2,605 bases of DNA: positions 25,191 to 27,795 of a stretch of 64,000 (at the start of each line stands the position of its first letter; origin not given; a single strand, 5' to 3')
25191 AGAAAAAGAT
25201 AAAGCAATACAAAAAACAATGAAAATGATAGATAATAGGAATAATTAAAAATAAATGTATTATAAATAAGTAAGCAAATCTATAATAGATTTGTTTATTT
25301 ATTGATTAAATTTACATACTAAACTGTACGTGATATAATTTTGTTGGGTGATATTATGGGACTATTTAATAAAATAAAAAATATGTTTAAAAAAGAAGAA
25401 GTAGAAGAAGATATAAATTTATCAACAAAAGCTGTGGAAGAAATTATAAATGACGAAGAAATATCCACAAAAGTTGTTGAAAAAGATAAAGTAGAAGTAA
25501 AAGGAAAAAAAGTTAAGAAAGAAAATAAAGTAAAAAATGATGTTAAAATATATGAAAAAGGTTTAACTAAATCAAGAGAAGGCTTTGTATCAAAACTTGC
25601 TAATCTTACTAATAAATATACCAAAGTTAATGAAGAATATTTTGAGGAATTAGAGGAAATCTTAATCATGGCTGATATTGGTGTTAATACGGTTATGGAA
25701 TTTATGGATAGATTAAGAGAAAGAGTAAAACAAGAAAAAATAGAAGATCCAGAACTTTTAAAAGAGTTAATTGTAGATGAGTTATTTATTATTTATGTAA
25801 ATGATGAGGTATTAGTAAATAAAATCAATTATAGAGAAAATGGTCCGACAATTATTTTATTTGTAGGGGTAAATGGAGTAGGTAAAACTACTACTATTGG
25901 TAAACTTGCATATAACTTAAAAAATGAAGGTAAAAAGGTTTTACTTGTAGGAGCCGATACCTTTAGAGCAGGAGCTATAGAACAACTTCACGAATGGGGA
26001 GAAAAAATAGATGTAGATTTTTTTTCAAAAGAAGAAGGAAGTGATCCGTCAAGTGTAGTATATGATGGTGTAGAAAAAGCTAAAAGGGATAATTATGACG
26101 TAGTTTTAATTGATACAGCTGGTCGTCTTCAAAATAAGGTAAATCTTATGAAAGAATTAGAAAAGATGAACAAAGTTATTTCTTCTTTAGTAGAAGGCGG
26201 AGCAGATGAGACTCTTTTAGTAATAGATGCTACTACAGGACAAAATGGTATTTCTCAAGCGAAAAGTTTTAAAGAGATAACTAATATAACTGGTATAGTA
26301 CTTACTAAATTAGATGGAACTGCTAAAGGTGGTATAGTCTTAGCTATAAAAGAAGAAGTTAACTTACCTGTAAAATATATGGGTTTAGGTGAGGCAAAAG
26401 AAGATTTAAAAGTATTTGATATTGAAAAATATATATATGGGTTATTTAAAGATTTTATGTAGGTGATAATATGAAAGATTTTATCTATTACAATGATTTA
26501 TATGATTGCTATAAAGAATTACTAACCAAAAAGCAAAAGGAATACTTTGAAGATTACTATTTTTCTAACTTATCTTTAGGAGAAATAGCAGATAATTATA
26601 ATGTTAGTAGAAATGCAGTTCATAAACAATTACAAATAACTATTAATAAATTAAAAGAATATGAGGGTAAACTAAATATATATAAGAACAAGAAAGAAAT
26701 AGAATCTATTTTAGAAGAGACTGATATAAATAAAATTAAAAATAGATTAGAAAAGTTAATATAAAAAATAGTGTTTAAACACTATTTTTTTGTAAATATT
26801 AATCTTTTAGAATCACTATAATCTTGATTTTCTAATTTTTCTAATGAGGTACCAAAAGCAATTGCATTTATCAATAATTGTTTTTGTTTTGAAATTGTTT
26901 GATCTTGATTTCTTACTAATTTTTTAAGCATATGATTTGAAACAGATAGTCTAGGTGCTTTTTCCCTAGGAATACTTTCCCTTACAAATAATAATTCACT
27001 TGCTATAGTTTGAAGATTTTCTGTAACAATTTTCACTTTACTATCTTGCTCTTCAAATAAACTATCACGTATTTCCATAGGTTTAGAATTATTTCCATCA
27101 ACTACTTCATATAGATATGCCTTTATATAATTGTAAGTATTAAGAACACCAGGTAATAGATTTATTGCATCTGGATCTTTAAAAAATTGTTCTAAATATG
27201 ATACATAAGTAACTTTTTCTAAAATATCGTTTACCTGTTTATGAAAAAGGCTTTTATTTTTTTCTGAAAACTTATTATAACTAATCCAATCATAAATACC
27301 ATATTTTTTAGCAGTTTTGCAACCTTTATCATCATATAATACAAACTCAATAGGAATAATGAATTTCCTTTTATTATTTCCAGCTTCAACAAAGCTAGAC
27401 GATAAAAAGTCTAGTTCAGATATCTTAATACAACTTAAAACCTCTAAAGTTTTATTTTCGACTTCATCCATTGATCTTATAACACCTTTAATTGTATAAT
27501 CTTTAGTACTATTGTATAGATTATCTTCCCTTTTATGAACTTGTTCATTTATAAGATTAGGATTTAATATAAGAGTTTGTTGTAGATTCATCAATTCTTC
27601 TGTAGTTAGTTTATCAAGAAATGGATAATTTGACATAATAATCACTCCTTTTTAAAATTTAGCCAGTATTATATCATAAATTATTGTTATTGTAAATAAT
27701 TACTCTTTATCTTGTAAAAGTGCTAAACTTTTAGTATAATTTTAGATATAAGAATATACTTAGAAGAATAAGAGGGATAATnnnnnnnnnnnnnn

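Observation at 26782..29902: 3.1-kb insertion carrying a HerA-like ATPase splits the conserved ftsY-ylxM-ffh operon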

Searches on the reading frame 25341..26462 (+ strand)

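Call 3: search_protein_families(library=pfam, proteins=[window:25341-26462:+], max_evalue=0.1)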
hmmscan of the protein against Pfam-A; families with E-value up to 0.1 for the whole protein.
window:25341-26462:+ (373 aa): 27 families (the best 25 are shown)
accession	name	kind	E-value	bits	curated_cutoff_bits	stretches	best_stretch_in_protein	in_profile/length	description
PF00448.28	SRP54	-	1.8e-78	263.1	22.7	1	169-369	1-195/196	SRP54-type protein, GTPase domain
PF02881.24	SRP54_N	-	4.9e-17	62.4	22.4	1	83-148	2-75/75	SRP54-type protein, helical bundle domain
PF13614.12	AAA_31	-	1e-06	29.3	27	1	179-207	12-40/177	AAA domain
PF01656.29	CbiA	-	5.1e-06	26.9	25.4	1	179-343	9-102/125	CobQ/CobB/MinD/ParA nucleotide binding domain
PF03308.22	MeaB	-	3.6e-05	23.4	23.1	1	169-273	33-147/273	Methylmalonyl Co-A mutase-associated GTPase MeaB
PF13401.12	AAA_22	-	0.00016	22.4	27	1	168-276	4-107/130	AAA domain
PF00142.24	Fer4_NifH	-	0.00026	21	25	1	172-207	3-38/271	4Fe-4S iron sulfur cluster binding proteins, NifH/frxC family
PF25199.1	nSTAND_NTPase5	-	0.00031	21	34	1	158-218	28-92/145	Novel STAND NTPase 5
PF13479.12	AAA_24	-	0.00033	21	27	1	172-279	5-90/195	AAA domain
PF00005.33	ABC_tran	-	0.00068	20.7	25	1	169-251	11-80/137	ABC transporter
PF02374.21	ArsA_ATPase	-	0.0007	19.3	24.3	1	171-206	3-38/305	Anion-transporting ATPase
PF06414.18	Zeta_toxin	-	0.001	19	22.3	1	163-255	10-99/199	Zeta toxin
PF04851.21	ResIII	-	0.0011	19.3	22.5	1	157-224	11-81/164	Type III restriction enzyme, res subunit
PF00465.25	Fe-ADH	-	0.0013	18.8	31.3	1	185-256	10-85/168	Iron-containing alcohol dehydrogenase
PF00004.35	AAA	-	0.0014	19.5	21.2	1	172-302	1-112/131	ATPase family associated with various cellular activities (AAA)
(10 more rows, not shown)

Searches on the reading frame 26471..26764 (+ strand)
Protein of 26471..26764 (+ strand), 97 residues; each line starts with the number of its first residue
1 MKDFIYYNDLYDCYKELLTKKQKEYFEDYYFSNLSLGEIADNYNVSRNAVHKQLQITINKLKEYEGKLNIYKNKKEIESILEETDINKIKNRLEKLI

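Call 3: search_protein_families(library=pfam, proteins=[window:26471-26764:+], max_evalue=0.1)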
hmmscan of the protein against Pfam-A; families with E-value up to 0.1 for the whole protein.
window:26471-26764:+ (97 aa): 9 families
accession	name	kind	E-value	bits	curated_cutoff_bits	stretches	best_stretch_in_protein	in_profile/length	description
PF04297.20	UPF0122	-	7.1e-24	84.4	22.7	1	5-90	5-90/101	Putative helix-turn-helix protein, YlxM / p13 like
PF04545.22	Sigma70_r4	-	8.2e-07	28.9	24.1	1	18-63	5-50/50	Sigma-70, region 4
PF08281.18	Sigma70_r4_2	-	0.00021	21.3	25.7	1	16-55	9-48/54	Sigma-70, region 4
PF08279.18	HTH_11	-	0.0013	19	25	1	33-56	15-38/55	HTH domain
PF06530.18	Phage_antitermQ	-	0.0026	18.1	26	1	20-59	65-104/118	Phage antitermination protein Q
PF07638.17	Sigma70_ECF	-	0.019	15.3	21.1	1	18-62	136-180/185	ECF sigma factor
PF19307.5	SrpI-like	-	0.022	14.2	22.8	1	38-67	56-85/254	Type 2A encapsulin shell protein SrpI-like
PF04967.18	HTH_10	-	0.035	14.4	23.1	1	34-61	24-51/53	HTH DNA binding domain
PF25682.1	Phage_VG64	-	0.065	13.4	27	1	38-84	34-80/127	Mycobacterium phage VG64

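Call 71: find_related_loci(query=A5, collection=metagenome_contigs, flank=4500)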
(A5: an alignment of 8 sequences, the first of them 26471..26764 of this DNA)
Query A5 (97 aa) in metagenome_contigs; peptide patterns used: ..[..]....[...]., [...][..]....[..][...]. (x = any residue, [..] = any of these).
600 stretches matched a pattern (row limit reached: there are more); 302 encode a relative of the query (tblastn E <= 1e-3); the best 80 are kept; 80 distinct loci.
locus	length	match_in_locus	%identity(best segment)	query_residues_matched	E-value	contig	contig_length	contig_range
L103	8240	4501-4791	64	1-97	2e-35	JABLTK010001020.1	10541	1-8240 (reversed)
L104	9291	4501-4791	56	1-97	5e-34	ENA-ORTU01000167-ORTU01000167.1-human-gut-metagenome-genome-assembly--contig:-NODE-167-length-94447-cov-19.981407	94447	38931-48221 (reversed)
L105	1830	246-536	56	1-97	4e-34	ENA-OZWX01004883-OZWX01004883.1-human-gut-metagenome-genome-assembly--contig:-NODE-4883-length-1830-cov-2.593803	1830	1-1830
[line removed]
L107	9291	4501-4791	55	1-97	3e-33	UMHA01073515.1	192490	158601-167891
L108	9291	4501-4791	59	1-97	7e-33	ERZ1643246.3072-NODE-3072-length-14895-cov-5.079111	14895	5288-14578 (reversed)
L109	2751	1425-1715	54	1-97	1e-31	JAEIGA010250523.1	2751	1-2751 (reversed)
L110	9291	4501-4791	60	1-97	2e-31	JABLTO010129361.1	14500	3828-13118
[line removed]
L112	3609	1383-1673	59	1-97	6e-31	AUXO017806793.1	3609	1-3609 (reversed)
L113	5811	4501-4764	63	1-87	1e-30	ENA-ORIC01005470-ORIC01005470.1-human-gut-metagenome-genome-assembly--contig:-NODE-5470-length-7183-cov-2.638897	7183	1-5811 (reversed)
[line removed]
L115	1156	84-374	57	1-97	5e-31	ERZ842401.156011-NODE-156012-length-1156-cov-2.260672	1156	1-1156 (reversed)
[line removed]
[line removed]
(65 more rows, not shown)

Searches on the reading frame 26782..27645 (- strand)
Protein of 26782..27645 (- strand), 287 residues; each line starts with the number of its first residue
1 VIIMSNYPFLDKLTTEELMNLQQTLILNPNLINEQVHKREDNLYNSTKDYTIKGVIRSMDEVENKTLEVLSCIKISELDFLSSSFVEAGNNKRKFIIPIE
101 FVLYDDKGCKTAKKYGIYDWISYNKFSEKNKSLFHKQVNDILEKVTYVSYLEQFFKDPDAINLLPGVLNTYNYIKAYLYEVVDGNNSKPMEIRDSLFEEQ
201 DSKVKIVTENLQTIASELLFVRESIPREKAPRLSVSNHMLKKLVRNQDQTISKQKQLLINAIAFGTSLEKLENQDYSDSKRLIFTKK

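Call 3: search_protein_families(library=pfam, proteins=[window:26782-27645:-], max_evalue=0.1)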
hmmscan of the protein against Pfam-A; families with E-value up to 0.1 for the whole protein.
window:26782-27645:- (287 aa): 1 family
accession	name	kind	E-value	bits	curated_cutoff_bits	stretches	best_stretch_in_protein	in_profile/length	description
PF04784.19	DUF547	-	0.015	15.8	27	0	38-70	34-65/125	Protein of unknown function, DUF547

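Call 4: search_protein_families(library=padloc, proteins=[window:26782-27645:-], max_evalue=1)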
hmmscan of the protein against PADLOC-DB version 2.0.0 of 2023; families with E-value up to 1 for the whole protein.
window:26782-27645:- (287 aa): 0 families

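Call 5: search_protein_families(library=ncbifam, proteins=[window:26782-27645:-], max_evalue=1)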
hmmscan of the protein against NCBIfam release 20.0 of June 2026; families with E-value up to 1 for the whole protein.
window:26782-27645:- (287 aa): 1 family
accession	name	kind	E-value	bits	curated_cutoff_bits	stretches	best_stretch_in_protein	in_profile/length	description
NF004497.0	PRK05844.1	equivalog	0.1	12.2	243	1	13-77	59-126/186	pyruvate flavodoxin oxidoreductase subunit gamma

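Call 7: search_solved_structures(query=window:26782-27645:-, max_evalue=10)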
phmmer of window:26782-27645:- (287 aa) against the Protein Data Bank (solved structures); distinct sequences matched with E-value up to 10: 0.

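Call 8: search_protein_families(library=phrogs, proteins=[window:26782-27645:-], max_evalue=0.1)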
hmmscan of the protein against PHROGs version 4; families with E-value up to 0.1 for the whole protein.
window:26782-27645:- (287 aa): 0 families

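Call 9: find_homologous_proteins(query=window:26782-27645:-, max_evalue=0.001)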
Query window:26782-27645:- (287 aa): 5 proteins with E <= 0.001 among 760 candidates.
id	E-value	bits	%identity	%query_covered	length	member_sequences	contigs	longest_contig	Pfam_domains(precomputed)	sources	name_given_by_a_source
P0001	5.2e-179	611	100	99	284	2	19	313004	-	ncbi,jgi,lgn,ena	-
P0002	1.3e-119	417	70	99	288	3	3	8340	-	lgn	-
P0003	3.1e-98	347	62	99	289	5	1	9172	-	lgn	-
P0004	2.5e-27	114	34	96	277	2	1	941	-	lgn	-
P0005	1.3e-20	92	33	98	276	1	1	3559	-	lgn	-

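Call 28: predict_structure(alignment_id=A2)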
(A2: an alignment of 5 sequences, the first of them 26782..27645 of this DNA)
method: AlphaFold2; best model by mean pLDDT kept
length: 287 residues; sequences in the alignment: 5
mean_pLDDT: 50.2   pTM: 0.46
mean pLDDT of the five models: 50.2, 45.1, 43.4, 42.5, 42.1
residues with pLDDT >= 90: 0; 70-90: 50; 50-70: 75; < 50: 162
segments of 3 or more residues with pLDDT < 50: 1-105, 114-127, 140-163, 178-186, 285-287
pLDDT, mean of each block of 10 residues (from residue 1): 29 39 44 42 32 31 30 29 33 32 49 44 45 51 36 42 50 52 49 66 84 81 67 62 71 69 70 76 50
secondary structure, 60 per line:
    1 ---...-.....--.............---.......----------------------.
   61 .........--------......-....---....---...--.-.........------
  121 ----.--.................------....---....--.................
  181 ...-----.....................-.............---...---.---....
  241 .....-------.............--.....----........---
elements in order: H8-12 H15-27 H31-37 H60-69 H78-83 E85-88 E92-95 H106-114 H128-144 H151-154 H158-161 H164-183 H189-209 H211-223 H237-245 H253-265 H268-272 H277-283

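Call 30: search_solved_structures(query=A3, max_evalue=10)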
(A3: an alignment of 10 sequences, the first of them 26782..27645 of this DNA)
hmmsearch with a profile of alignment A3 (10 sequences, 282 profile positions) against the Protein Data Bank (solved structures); distinct sequences matched with E-value up to 10: 0.

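Call 31: search_protein_families(library=pfam, alignment_id=A3, max_evalue=0.1)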
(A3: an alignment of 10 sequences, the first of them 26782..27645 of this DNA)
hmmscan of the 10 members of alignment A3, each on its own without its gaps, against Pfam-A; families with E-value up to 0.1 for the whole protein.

A. member 1, window:26782-27645:- (287 aa): 1 family
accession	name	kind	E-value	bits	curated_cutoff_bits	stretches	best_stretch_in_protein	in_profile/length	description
PF04784.19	DUF547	-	0.015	15.8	27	0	38-70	34-65/125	Protein of unknown function, DUF547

B. families by the number of members that match (of 10 scanned): 5 families
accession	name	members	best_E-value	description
PF18810.6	PBECR2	1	0.00041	phage-Barnase-EndoU-ColicinE5/D-RelE like nuclease2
PF03677.18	UPF0137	1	0.0019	Uncharacterised protein family (UPF0137)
PF04784.19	DUF547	1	0.015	Protein of unknown function, DUF547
PF22882.2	GT-D-like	1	0.074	GT-D fold-like domain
PF06304.16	DUF1048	1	0.091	Protein of unknown function (DUF1048)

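Call 47: find_homologous_proteins(query=A3, max_evalue=0.001)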
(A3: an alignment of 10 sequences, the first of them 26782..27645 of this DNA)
Query A3 (10 sequences) (287 aa, profile of the alignment): 29 proteins with E <= 0.001 among 4353 candidates.
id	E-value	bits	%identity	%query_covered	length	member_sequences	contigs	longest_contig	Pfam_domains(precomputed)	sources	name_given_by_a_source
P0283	3.2e-119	416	25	97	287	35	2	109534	-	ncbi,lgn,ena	-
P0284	1.4e-118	414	25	97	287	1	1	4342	-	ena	-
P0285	1.6e-118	413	25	97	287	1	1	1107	-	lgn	-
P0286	2.3e-118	413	25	97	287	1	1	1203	-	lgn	-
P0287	2.9e-118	413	25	97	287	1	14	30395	-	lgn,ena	-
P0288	9.0e-118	411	25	97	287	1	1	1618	-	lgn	-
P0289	3.2e-117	409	26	89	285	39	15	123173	-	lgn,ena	-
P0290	3.6e-116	406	26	97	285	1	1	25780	-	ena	-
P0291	1.2e-115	404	25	97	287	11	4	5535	-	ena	-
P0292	3.1e-115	403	29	50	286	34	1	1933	-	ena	-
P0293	3.1e-115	403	26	82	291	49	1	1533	-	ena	-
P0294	7.8e-115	401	26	97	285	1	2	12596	-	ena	-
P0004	6.4e-112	392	34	96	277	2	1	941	-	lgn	-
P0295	1.5e-110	387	26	97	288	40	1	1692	-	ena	-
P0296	8.0e-110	385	26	97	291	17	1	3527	-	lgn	-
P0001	7.0e-102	359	100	99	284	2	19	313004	-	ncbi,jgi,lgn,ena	-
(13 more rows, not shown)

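Call 53: predict_structure(alignment_id=A4)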
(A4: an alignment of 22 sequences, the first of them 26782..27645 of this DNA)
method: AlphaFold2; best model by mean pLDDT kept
length: 287 residues; sequences in the alignment: 22
mean_pLDDT: 83.4   pTM: 0.74
mean pLDDT of the five models: 83.4, 79.3, 74.8, 72.4, 63.2
residues with pLDDT >= 90: 138; 70-90: 102; 50-70: 27; < 50: 20
segments of 3 or more residues with pLDDT < 50: 1-6, 43-56
pLDDT, mean of each block of 10 residues (from residue 1): 44 75 73 60 43 55 95 96 90 88 86 86 83 69 90 92 94 96 92 96 96 93 88 89 82 93 96 94 84
secondary structure, 60 per line:
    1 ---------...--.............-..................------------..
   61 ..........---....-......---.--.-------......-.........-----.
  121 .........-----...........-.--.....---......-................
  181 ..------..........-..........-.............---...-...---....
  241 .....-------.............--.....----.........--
elements in order: H15-27 H29-46 H59-70 H79-84 H99-104 H106-114 H120-129 H135-145 H150-154 H158-163 H165-182 H189-198 H200-209 H211-223 E231-233 H237-245 H253-265 H268-272 H277-282 E283-285

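Call 61: fold_search(model_id=the predicted structure, library=pdb)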
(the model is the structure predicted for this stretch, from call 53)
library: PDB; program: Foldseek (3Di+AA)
matches with E <= 10: 15; with E <= 0.001: 0
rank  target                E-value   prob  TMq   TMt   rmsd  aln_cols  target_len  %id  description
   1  9vkq_d                4.1e+00  0.02  0.13  0.11  24.2       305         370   11  Cryo-EM structure of F-ATP synthase from Mycobacteroides abscessus (Rotational State 2) (released 2026-01-14)
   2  6kea_C                4.9e+00  0.02  0.09  0.05  19.1       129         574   14  crystal structure of MBP-tagged REV7-IpaB complex (released 2019-09-11)
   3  1tf2                  5.2e+00  0.02  0.12  0.06  17.3       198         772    8  Crystal structure of SecA:ADP in an open conformation from Bacillus Subtilis (released 2004-08-03)
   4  4q25_B                5.7e+00  0.02  0.13  0.16  20.3       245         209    6  Crystal structure of PhoU from Pseudomonas aeruginosa (released 2015-02-18)
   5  8byk                  6.0e+00  0.01  0.12  0.09  18.1       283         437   12  The structure of MadC from Clostridium maddingley reveals new insights into class I lanthipeptide cyclases (released 2023-02-22)
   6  6dm8_D                6.3e+00  0.02  0.12  0.08  18.7       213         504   13  Understanding the Species Selectivity of Myeloid cell leukemia-1 (Mcl-1) inhibitors (released 2018-08-01)
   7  6gfj_A                6.6e+00  0.02  0.14  0.11  14.7       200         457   10  Structure of RIP2 CARD domain fused to crystallisable MBP tag (released 2019-03-13)
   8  2fsg_B                6.6e+00  0.02  0.12  0.06  17.8       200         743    8  Complex SecA:ATP from Escherichia coli (released 2007-01-16)
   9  9a58_A                6.9e+00  0.01  0.12  0.10  19.4       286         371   11  Integrative model of SIGA-RPOC by crosslinking MS and deep learning (released 2024-09-18)
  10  2vda_MODEL_1_A        7.6e+00  0.02  0.13  0.07  17.6       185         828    9  Solution structure of the SecA-signal peptide complex (released 2007-11-27)
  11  8ji6_A                7.6e+00  0.01  0.13  0.15  18.0       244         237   11  Crystal structure of AetD in complex with L-tryptophan (released 2023-11-15)
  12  9e78_2r               8.0e+00  0.02  0.16  0.15  16.1       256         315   11  48-nm repeat of the Leishmania tarentolae doublet microtubule (released 2025-03-12)
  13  6gox                  8.0e+00  0.02  0.13  0.07  19.8       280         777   12  SecA (released 2019-06-19)
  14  6gfj_D                8.3e+00  0.03  0.16  0.12  15.0       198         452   11  Structure of RIP2 CARD domain fused to crystallisable MBP tag (released 2019-03-13)
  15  8ji2_B                8.3e+00  0.01  0.12  0.14  18.5       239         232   14  Crystal structure of AetD in complex with 5,7-dibromo-L-tryptophan (released 2023-11-15)

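Call 78: search_dna_similar(query=window:26782-27645:-, collection=phages, mode=protein, max_evalue=0.01, max_rows=10)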
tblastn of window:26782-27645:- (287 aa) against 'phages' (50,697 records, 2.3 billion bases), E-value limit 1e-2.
No match.

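Call 79: fold_search(model_id=the predicted structure, library=viral)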
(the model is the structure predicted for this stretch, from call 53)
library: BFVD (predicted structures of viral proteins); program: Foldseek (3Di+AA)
matches with E <= 10: 39; with E <= 0.001: 0
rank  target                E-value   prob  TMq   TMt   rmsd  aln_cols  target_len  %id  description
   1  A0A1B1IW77            3.1e+00  0.02  0.11  0.06  24.9       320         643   11  (no name in the UniProt tables at hand)
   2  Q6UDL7                3.4e+00  0.02  0.12  0.07  24.3       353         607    9  Alpha trans-inducing factor [Psittacid herpesvirus 1 (isolate Amazon parrot/-/97-0001/1997)]
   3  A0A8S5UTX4            3.4e+00  0.01  0.09  0.08  26.2       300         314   13  Uncharacterized protein [Myoviridae sp. ctYA416]
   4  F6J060                3.6e+00  0.03  0.15  0.10  18.1       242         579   11  (no name in the UniProt tables at hand)
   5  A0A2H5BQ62            3.9e+00  0.06  0.17  0.14  14.8       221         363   12  Amidoligase enzyme [Vibrio phage Vp_R1]
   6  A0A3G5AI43            3.9e+00  0.03  0.14  0.18  16.2       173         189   12  Uncharacterized protein [Sylvanvirus sp.]
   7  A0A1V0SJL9            4.1e+00  0.06  0.16  0.22  12.2       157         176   15  Uncharacterized protein [Klosneuvirus KNV1]
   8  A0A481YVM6            4.5e+00  0.04  0.13  0.11  18.5       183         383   11  Helix-hairpin-helix domain protein [Marseillevirus LCMAC201]
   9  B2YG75                4.5e+00  0.03  0.13  0.11  17.2       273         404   10  Uncharacterized protein [Musca hytrovirus(isolate Musca domestica/United States/Boucias/-)]
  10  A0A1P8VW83            4.8e+00  0.02  0.13  0.08  20.7       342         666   11  (no name in the UniProt tables at hand)
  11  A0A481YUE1            5.0e+00  0.02  0.13  0.12  17.7       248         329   11  Uncharacterized protein [Marseillevirus LCMAC103]
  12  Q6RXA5                5.2e+00  0.02  0.14  0.13  22.8       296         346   11  US20 [Human cytomegalovirus]
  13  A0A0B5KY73            5.8e+00  0.02  0.15  0.12  17.0       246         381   15  Nucleocapsid protein (Fragment) [Wuhan Louse Fly Virus 2]
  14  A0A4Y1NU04            5.8e+00  0.02  0.13  0.07  21.9       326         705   16  (no name in the UniProt tables at hand)
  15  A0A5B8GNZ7            6.0e+00  0.02  0.13  0.13  18.4       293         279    8  Nucleoprotein [Aphis citricidus bunyavirus]
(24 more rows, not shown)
